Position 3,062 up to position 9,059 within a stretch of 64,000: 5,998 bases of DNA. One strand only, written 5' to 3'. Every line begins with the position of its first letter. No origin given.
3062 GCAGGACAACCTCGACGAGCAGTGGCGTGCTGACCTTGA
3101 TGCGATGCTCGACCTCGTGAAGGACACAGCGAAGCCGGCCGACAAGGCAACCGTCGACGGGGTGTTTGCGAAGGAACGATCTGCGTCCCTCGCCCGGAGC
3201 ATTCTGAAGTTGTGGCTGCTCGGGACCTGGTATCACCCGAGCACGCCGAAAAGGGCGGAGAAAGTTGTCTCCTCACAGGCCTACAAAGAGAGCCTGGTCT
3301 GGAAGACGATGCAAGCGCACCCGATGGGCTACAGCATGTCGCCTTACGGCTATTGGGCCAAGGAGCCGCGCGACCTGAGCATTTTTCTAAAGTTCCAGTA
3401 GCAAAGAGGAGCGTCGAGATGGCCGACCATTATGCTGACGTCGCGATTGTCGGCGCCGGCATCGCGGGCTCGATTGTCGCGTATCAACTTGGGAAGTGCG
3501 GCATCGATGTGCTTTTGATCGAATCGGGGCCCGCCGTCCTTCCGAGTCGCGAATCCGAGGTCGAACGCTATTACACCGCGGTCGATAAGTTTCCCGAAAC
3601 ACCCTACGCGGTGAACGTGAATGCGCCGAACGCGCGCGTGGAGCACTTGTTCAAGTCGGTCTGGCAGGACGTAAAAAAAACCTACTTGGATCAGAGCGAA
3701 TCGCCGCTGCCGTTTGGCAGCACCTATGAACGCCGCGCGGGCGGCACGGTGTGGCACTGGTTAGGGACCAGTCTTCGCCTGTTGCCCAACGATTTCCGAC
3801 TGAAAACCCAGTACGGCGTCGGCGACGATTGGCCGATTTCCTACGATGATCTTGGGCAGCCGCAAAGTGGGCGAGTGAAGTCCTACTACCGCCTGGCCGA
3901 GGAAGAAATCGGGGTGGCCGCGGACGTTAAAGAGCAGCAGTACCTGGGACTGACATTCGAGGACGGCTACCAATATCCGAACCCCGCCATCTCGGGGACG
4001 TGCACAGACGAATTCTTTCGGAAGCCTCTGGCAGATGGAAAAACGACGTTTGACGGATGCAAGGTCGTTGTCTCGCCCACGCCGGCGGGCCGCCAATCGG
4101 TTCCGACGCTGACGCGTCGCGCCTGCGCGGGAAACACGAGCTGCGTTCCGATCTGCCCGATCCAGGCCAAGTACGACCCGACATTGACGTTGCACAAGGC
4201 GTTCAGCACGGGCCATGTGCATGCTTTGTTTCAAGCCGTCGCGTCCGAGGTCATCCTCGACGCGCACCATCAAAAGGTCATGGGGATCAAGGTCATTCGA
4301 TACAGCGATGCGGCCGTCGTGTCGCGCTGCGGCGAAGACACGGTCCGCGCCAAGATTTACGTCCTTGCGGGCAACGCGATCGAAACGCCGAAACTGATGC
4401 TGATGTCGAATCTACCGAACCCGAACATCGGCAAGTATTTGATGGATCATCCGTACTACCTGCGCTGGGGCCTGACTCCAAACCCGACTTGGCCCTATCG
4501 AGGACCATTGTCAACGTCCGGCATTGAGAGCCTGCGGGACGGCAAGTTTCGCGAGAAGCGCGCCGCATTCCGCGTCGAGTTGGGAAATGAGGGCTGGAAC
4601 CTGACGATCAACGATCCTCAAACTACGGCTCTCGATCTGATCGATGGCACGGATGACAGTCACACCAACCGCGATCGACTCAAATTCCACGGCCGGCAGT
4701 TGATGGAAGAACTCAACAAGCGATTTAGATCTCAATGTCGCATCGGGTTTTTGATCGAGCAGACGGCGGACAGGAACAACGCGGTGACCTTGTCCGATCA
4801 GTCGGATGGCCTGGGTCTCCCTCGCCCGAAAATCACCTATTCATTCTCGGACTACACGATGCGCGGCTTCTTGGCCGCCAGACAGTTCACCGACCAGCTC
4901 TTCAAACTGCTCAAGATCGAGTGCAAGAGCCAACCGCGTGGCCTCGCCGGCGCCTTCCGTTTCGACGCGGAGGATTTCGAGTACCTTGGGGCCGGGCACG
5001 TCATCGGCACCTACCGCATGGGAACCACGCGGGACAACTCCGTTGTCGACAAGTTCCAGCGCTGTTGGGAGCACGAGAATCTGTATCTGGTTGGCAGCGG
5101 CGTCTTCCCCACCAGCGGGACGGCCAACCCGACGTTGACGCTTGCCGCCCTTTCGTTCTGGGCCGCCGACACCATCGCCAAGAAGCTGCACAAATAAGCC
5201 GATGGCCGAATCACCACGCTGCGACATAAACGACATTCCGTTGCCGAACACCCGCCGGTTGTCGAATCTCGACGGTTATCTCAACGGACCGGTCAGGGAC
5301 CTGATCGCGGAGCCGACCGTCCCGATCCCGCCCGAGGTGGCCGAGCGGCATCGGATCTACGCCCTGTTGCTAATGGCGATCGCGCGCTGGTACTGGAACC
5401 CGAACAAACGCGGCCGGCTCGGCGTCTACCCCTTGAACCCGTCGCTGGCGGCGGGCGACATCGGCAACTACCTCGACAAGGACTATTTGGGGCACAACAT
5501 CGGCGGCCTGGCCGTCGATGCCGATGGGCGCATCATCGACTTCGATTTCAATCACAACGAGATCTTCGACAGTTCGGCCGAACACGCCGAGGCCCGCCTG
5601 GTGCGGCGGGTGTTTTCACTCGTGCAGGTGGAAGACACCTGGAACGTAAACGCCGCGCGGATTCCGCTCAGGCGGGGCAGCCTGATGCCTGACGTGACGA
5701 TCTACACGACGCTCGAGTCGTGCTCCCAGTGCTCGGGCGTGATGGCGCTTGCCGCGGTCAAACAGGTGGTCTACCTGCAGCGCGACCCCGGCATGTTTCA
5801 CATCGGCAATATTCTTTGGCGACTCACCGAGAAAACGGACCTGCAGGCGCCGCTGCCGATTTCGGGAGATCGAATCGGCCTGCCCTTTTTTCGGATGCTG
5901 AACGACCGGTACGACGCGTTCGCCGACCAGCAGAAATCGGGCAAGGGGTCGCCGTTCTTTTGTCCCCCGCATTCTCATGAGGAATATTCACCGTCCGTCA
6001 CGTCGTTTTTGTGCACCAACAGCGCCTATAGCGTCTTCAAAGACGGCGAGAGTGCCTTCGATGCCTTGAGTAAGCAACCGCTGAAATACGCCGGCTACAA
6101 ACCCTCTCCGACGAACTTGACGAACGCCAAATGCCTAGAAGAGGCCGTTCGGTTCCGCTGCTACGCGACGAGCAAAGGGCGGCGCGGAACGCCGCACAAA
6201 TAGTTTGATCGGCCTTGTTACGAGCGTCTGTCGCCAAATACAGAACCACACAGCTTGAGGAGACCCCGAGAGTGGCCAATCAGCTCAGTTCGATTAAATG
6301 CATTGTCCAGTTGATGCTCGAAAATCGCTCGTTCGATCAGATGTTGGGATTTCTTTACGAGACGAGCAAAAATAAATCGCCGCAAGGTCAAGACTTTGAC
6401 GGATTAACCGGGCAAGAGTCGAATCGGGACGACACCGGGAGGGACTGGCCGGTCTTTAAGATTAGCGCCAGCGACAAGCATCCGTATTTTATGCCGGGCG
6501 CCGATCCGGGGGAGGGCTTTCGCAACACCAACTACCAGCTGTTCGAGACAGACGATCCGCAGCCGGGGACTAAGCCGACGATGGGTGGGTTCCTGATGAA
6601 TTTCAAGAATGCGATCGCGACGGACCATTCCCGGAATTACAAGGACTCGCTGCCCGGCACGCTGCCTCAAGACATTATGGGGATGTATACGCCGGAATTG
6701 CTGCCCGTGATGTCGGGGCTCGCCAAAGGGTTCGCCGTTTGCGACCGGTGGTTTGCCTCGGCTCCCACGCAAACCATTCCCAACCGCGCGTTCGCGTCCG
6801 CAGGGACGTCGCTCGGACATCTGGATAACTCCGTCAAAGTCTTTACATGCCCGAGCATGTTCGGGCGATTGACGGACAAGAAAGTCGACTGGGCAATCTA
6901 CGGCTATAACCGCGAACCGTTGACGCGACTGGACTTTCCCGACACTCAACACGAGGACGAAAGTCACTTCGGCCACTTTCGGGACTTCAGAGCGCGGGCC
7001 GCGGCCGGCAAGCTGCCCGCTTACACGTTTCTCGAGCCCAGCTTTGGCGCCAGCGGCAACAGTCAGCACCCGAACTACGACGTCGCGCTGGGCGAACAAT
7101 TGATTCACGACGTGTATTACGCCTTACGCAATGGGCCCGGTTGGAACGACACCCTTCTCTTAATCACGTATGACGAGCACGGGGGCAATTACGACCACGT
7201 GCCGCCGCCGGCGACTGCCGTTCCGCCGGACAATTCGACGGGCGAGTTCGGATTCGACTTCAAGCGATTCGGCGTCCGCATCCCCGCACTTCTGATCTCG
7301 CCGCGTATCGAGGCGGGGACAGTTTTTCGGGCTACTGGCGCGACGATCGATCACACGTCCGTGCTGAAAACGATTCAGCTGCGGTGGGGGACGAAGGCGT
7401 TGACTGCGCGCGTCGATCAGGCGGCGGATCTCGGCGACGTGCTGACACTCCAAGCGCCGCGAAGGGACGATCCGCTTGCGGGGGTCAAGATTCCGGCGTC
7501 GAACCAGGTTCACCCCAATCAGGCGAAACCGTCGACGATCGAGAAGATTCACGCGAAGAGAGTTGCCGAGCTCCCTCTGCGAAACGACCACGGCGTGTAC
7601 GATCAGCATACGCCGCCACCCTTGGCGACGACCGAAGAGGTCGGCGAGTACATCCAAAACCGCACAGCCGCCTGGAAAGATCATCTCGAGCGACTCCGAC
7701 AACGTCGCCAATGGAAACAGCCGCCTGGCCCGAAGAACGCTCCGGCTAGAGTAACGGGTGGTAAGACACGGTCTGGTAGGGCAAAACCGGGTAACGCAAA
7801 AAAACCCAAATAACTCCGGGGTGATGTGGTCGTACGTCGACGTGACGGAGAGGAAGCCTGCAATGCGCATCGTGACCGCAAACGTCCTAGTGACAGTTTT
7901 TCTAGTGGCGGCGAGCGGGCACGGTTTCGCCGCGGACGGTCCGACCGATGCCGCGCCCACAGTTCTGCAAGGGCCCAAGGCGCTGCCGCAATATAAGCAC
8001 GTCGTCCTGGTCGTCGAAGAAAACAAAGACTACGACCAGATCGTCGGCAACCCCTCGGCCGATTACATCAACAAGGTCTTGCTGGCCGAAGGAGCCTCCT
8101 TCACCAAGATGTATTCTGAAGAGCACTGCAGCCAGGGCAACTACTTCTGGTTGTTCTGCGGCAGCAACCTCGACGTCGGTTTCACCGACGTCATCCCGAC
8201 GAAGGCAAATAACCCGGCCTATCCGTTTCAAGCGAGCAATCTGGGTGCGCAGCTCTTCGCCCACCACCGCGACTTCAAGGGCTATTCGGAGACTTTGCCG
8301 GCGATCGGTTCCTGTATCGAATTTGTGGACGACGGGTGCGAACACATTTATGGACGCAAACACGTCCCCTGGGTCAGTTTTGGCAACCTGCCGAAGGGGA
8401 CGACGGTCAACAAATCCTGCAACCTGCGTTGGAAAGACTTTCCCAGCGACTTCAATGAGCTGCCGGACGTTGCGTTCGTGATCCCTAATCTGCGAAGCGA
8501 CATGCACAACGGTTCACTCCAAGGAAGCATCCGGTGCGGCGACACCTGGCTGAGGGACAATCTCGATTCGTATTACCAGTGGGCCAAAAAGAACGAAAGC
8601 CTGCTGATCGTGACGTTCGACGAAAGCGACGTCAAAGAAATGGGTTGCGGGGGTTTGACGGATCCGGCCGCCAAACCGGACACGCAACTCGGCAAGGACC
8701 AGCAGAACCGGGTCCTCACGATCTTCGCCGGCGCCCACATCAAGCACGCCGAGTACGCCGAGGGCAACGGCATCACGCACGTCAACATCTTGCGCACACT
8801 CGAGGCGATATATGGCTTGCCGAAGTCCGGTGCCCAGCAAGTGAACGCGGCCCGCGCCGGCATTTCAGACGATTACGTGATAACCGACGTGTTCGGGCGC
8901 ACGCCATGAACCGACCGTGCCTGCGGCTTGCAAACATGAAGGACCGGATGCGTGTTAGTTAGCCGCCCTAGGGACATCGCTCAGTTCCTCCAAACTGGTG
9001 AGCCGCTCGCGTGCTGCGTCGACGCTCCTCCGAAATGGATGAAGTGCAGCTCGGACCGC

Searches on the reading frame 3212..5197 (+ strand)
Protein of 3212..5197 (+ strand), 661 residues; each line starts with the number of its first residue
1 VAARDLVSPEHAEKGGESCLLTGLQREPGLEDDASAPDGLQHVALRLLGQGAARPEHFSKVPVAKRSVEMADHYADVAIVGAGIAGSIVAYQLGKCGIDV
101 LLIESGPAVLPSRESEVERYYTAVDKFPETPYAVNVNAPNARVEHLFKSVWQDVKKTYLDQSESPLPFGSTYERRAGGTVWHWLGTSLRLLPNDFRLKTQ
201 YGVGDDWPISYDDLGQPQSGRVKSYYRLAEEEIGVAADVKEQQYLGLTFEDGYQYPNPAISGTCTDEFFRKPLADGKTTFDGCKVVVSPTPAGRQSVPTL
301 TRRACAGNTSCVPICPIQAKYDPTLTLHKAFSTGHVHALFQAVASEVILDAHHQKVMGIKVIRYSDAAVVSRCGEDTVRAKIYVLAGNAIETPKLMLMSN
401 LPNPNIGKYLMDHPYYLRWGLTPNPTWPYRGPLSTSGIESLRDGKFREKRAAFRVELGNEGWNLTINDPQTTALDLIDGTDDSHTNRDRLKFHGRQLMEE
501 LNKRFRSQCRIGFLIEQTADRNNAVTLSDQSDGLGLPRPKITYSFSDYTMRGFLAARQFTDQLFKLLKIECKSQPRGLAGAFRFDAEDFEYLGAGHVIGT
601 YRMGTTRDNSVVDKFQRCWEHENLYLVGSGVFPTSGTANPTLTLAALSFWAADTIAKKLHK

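Call 92: search_protein_families(library=pfam, proteins=[window:3212-5197:+], max_evalue=0.00001)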
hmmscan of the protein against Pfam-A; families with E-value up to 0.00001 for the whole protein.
window:3212-5197:+ (661 aa): 3 families
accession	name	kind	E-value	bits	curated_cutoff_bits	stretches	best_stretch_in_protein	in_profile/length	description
PF05199.19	GMC_oxred_C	-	3.4e-21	76.7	24.6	1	522-647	4-138/139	GMC oxidoreductase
PF00732.25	GMC_oxred_N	-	4.8e-09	36.8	23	1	309-414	115-217/218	GMC oxidoreductase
PF01266.30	DAO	-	1.3e-07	31.9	27.9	1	76-107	1-32/353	FAD dependent oxidoreductase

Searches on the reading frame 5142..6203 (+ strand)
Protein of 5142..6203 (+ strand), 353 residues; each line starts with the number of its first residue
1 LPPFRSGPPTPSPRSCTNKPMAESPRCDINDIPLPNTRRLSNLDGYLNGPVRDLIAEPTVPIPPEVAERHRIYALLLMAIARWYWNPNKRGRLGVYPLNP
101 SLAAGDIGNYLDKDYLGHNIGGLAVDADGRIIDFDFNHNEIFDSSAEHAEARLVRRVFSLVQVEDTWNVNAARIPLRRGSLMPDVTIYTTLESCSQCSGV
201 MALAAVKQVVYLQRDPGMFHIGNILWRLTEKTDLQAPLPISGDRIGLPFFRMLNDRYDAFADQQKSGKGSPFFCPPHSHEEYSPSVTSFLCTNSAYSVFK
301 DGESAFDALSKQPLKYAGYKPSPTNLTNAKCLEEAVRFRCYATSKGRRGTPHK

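Call 92: search_protein_families(library=pfam, proteins=[window:5142-6203:+], max_evalue=0.00001)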
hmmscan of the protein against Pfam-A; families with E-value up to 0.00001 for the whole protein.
window:5142-6203:+ (353 aa): 3 families
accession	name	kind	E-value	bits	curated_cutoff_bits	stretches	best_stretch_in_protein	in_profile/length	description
PF14437.12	MafB19-deam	-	1.7e-07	31.7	27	1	118-228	23-116/142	MafB19-like deaminase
PF00383.29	dCMP_cyt_deam_1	-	4.9e-07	30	25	1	116-212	22-101/102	Cytidine and deoxycytidylate deaminase zinc-binding region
PF14439.12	Bd3614-deam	-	1.5e-06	28.6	38.5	1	123-219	13-96/113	Bd3614-like deaminase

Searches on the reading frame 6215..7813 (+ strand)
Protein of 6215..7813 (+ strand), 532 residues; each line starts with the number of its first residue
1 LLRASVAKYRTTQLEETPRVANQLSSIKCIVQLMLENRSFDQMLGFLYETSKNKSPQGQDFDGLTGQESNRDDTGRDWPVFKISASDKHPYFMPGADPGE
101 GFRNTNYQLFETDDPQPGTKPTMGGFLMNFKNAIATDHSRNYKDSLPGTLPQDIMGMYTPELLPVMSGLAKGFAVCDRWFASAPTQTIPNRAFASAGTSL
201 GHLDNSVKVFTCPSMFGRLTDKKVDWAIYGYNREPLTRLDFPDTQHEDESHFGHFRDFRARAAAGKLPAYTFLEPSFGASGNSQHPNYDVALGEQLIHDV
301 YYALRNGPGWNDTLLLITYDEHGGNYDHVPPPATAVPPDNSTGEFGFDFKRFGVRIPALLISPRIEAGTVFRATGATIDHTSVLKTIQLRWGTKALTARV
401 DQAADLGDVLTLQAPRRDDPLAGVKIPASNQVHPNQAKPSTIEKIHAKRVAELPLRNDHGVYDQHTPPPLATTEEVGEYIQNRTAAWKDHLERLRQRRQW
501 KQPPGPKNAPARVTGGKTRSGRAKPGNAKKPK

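Call 92: search_protein_families(library=pfam, proteins=[window:6215-7813:+], max_evalue=0.00001)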
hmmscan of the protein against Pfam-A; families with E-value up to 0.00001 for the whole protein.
window:6215-7813:+ (532 aa): 1 family
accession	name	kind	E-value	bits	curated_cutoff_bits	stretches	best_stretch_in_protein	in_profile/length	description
PF04185.19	Phosphoesterase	-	2.5e-62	211.6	23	1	27-392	1-354/356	Phosphoesterase family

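Call 93: search_protein_families(library=padloc, proteins=[window:6215-7813:+], max_evalue=0.001)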
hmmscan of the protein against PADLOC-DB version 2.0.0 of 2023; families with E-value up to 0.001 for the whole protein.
window:6215-7813:+ (532 aa): 0 families

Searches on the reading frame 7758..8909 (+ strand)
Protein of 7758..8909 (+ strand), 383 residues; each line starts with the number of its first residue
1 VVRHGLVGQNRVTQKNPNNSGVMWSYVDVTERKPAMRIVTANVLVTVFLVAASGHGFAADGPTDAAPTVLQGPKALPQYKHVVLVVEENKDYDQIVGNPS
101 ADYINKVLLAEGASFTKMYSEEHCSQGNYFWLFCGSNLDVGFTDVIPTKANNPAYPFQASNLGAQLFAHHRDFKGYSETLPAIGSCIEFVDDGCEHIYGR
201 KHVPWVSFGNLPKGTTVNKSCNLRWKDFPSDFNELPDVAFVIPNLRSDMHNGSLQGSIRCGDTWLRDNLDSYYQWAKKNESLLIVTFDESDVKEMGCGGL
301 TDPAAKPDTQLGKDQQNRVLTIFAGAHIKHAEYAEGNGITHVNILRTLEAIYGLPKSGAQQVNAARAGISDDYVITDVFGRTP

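Call 92: search_protein_families(library=pfam, proteins=[window:7758-8909:+], max_evalue=0.00001)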
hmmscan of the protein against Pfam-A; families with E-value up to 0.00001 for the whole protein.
window:7758-8909:+ (383 aa): 1 family
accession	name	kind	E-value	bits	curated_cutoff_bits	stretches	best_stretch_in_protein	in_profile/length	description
PF04185.19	Phosphoesterase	-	1.5e-30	107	23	1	111-355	116-356/356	Phosphoesterase family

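Call 93: search_protein_families(library=padloc, proteins=[window:7758-8909:+], max_evalue=0.001)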
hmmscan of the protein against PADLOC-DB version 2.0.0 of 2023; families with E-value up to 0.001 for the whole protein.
window:7758-8909:+ (383 aa): 0 families
